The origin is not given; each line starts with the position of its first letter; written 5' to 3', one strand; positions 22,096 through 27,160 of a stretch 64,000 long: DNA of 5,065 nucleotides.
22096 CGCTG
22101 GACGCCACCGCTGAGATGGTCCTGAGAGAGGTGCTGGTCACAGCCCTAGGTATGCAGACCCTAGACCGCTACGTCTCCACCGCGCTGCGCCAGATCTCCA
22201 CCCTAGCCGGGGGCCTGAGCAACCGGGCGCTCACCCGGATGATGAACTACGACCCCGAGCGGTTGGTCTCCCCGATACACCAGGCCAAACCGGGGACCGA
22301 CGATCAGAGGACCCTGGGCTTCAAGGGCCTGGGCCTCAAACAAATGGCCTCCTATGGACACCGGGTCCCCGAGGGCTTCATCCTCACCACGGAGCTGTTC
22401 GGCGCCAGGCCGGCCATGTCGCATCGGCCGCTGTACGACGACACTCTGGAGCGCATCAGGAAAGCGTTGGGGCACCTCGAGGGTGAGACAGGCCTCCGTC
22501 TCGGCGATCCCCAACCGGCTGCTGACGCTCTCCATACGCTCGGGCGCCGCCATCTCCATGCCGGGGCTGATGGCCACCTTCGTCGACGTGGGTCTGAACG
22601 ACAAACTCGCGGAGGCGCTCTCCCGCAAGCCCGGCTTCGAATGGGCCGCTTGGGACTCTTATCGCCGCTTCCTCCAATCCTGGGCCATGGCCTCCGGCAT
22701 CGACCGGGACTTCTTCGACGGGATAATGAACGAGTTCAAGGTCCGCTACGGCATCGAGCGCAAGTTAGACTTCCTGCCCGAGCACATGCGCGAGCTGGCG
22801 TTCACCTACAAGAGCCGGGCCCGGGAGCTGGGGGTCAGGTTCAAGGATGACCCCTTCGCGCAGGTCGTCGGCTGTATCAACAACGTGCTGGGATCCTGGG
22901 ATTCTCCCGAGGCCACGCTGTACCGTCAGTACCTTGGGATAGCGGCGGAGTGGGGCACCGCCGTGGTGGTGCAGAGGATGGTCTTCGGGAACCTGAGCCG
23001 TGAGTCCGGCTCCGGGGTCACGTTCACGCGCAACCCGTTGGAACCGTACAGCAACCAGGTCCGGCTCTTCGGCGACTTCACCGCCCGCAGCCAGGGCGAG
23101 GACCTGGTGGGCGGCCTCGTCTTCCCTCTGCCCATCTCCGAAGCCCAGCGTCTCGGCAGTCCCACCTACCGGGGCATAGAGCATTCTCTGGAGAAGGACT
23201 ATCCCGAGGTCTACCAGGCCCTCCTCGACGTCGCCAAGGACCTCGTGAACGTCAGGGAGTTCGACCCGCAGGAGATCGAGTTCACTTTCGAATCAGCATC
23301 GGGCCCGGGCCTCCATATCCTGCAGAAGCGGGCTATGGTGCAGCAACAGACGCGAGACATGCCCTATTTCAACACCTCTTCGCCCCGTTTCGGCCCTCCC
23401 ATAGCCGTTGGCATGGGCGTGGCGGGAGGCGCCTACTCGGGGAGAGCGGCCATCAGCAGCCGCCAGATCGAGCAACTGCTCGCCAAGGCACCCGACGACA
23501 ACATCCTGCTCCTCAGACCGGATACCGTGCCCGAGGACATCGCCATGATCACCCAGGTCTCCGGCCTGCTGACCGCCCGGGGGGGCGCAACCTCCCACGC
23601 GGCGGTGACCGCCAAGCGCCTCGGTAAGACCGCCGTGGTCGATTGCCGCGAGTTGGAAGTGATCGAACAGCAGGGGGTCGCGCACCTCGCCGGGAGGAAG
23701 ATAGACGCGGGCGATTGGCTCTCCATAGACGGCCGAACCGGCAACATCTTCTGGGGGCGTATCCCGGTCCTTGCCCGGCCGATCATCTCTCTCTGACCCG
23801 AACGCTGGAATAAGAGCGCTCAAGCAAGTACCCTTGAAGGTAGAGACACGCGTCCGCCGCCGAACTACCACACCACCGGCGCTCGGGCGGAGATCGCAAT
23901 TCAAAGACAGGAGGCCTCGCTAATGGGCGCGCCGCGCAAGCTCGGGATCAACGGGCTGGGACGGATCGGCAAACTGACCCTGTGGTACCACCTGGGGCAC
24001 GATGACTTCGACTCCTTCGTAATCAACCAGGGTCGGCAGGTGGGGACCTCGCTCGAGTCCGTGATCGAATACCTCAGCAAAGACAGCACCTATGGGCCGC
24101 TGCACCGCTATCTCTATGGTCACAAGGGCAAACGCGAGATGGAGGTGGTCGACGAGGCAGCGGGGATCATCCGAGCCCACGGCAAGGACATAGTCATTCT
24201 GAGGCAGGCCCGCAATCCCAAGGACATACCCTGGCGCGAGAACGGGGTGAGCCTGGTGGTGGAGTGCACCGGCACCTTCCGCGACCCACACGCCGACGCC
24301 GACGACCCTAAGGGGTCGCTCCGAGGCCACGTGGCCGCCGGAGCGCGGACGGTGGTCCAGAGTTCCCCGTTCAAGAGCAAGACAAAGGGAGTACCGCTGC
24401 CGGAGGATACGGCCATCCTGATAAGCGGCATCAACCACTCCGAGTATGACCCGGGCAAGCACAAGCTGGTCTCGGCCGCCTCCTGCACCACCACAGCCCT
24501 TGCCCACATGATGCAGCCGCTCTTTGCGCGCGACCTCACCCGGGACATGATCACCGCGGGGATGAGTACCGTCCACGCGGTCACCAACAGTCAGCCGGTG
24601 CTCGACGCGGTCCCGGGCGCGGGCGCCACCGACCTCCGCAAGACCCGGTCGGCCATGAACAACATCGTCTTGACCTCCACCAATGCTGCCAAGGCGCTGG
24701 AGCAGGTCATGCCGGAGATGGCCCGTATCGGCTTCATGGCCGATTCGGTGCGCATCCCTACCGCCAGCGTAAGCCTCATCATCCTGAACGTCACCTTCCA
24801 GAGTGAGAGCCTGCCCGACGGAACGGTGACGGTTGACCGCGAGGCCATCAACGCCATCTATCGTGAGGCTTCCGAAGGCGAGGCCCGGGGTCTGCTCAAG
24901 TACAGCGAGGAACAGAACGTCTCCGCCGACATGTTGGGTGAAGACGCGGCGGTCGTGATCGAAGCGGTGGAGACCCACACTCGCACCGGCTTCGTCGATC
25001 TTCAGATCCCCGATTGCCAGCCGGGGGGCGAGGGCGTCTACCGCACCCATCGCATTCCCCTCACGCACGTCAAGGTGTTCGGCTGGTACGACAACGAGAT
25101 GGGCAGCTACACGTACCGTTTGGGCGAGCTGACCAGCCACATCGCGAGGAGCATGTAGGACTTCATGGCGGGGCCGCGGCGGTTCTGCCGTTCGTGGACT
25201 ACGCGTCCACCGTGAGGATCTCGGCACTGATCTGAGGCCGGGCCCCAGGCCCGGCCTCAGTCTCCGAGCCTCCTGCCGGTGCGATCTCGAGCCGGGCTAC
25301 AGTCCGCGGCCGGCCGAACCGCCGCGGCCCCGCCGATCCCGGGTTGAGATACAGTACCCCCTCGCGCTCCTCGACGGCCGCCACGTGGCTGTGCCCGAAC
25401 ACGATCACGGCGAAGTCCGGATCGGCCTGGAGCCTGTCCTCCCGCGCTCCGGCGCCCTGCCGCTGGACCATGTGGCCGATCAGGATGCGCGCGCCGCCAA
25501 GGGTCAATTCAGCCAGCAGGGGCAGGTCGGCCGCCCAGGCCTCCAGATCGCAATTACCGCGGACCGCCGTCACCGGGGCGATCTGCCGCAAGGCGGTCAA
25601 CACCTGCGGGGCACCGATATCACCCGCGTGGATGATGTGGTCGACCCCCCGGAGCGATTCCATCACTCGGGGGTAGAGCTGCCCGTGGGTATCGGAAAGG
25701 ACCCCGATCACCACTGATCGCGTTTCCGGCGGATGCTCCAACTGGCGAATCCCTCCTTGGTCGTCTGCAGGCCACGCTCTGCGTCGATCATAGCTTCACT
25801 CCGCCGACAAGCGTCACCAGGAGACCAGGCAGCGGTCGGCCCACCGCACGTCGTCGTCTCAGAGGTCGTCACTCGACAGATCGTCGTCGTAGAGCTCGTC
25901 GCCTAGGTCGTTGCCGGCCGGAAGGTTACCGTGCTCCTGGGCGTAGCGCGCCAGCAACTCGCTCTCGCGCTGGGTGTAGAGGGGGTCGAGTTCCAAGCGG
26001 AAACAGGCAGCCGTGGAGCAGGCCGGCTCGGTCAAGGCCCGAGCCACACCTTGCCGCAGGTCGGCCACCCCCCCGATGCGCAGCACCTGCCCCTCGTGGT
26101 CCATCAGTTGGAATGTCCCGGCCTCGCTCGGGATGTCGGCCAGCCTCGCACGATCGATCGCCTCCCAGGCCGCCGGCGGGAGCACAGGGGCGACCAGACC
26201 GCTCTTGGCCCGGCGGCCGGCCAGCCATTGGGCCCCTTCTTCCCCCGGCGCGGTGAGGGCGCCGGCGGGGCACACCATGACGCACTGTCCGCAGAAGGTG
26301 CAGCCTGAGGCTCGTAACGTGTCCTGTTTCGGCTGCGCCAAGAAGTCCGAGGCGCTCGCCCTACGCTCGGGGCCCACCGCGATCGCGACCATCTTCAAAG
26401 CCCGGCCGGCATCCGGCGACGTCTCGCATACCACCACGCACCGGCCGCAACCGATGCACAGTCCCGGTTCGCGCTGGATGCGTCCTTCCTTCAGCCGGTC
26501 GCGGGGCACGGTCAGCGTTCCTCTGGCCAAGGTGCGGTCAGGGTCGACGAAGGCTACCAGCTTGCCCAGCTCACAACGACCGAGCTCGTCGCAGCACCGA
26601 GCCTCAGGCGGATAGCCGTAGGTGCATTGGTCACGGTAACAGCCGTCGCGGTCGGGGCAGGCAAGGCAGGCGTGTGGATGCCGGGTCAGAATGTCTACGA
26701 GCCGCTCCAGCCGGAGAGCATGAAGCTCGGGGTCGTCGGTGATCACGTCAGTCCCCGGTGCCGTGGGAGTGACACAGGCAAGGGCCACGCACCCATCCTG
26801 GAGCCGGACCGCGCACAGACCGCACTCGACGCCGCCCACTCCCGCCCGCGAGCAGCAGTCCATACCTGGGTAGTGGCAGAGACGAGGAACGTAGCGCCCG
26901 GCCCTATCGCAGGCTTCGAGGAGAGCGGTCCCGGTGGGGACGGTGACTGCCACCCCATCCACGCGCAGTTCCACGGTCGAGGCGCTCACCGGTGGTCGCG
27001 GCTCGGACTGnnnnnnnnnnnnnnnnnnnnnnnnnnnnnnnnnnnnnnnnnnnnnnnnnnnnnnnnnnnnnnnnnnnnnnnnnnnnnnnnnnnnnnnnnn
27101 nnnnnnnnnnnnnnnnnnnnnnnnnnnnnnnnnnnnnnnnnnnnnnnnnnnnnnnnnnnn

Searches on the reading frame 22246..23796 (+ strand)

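Call 8: search_protein_families(library=pfam, proteins=[window:22246-23796:+], max_evalue=0.00001)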
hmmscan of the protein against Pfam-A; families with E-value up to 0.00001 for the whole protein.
window:22246-23796:+ (516 aa): 2 families
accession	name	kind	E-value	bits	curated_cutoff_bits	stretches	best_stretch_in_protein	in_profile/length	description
PF00391.29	PEP-utilizers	-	2.9e-17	62.5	23.1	1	420-499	5-72/72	PEP-utilising enzyme, mobile domain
PF01326.24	PPDK_N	-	1.7e-16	60.9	27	1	93-294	101-217/328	Pyruvate phosphate dikinase, AMP/ATP-binding domain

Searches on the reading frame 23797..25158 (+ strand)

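Call 8: search_protein_families(library=pfam, proteins=[window:23797-25158:+], max_evalue=0.00001)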
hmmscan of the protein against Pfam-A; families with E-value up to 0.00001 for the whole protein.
window:23797-25158:+ (453 aa): 2 families
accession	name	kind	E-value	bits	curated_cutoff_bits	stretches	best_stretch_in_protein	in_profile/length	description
PF02800.25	Gp_dh_C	-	1.2e-24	87.1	24.4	1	253-395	16-146/158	Glyceraldehyde 3-phosphate dehydrogenase, C-terminal domain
PF00044.30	Gp_dh_N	-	4.8e-16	59.3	31.7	1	48-163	2-100/101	Glyceraldehyde 3-phosphate dehydrogenase, NAD binding domain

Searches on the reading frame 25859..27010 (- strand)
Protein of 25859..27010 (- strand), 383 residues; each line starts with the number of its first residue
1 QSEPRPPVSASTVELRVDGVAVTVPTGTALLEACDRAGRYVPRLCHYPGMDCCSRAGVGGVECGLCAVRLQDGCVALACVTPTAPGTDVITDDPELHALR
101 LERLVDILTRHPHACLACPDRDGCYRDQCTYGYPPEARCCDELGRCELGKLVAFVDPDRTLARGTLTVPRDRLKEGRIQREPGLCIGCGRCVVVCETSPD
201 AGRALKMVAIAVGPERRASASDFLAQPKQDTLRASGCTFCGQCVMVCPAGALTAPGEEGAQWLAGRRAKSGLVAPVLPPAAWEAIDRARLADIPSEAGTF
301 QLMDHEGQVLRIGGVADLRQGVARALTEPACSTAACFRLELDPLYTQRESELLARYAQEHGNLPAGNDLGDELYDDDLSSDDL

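Call 8: search_protein_families(library=pfam, proteins=[window:25859-27010:-], max_evalue=0.00001)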
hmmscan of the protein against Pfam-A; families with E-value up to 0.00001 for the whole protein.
window:25859-27010:- (383 aa): 5 families
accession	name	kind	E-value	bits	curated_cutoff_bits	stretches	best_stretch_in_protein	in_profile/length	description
PF13510.11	Fer2_4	-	2.2e-10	40.9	22.8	1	11-92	2-80/82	2Fe-2S iron-sulfur cluster binding domain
PF12838.12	Fer4_7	-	7.3e-09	36.4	27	1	185-251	2-52/52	4Fe-4S dicluster domain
PF00037.32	Fer4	-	2.8e-08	33.7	21.1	1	237-253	8-24/24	4Fe-4S binding domain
PF13237.11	Fer4_10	-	2.9e-07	30.7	25.5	1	178-248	2-53/53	4Fe-4S dicluster domain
PF13187.11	Fer4_9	-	1.4e-06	28.7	27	1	185-251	2-51/52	4Fe-4S dicluster domain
